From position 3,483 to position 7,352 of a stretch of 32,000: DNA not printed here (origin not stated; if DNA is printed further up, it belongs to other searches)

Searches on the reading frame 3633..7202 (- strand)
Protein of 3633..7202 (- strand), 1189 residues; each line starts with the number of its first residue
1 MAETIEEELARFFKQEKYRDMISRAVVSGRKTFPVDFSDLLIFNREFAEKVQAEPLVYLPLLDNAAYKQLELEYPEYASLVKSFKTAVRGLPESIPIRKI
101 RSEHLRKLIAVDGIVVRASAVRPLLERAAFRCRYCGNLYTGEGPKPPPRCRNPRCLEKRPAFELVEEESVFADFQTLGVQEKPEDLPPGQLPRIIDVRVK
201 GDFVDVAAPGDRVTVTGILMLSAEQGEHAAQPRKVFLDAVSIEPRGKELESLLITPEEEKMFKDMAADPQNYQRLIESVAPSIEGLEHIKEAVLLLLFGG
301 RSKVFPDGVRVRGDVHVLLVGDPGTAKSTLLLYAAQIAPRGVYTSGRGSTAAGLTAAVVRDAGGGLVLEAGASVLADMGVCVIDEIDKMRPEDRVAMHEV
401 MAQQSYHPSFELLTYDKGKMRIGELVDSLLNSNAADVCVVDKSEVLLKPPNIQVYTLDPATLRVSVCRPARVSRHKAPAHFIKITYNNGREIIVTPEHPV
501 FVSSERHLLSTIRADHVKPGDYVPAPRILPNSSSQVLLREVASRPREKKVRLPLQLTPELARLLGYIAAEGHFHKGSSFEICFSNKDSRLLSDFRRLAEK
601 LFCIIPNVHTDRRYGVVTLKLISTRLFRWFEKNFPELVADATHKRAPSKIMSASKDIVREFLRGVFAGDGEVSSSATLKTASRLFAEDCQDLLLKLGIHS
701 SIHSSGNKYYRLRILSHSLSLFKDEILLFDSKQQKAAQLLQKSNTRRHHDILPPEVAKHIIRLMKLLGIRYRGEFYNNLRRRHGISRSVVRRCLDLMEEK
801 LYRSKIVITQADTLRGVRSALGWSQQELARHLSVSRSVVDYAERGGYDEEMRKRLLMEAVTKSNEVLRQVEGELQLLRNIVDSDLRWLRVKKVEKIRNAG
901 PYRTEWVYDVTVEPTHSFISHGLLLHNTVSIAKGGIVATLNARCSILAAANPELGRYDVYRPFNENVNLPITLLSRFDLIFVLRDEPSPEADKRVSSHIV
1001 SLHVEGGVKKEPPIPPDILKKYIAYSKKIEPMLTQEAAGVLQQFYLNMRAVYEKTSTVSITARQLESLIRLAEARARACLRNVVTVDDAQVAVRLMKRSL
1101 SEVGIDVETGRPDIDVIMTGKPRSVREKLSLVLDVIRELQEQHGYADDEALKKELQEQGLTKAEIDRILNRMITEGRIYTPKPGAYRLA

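Call 59: search_protein_families(library=pfam, proteins=[window:3633-7202:-], max_evalue=0.001)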
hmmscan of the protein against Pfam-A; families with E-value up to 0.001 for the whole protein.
window:3633-7202:- (1189 aa): 8 families
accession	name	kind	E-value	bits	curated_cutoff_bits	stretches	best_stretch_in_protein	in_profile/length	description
PF00493.29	MCM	-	3.5e-87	291.6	23.3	2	259-405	2-149/224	MCM P-loop domain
PF17207.9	MCM_OB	-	1.1e-35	122.5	24.8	1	97-220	2-123/126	MCM OB domain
PF17855.7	MCM_lid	-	1.7e-25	89.8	27.4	1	1017-1100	1-87/87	MCM AAA-lid domain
PF14528.11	LAGLIDADG_3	-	3.6e-23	82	22.5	2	657-720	2-75/82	LAGLIDADG-like domain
PF14890.11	Intein_splicing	-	1.2e-17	64.5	35.8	1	418-927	8-155/155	Intein splicing domain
PF14551.11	MCM_N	-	1.6e-08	35.3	24.9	1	14-87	17-92/95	MCM N-terminal domain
PF07728.20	AAA_5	-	5.9e-05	23.5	22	1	316-408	1-99/139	AAA domain (dynein-related subfamily)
PF13560.12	HTH_31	-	0.00033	21.3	27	1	812-846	4-38/64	Helix-turn-helix domain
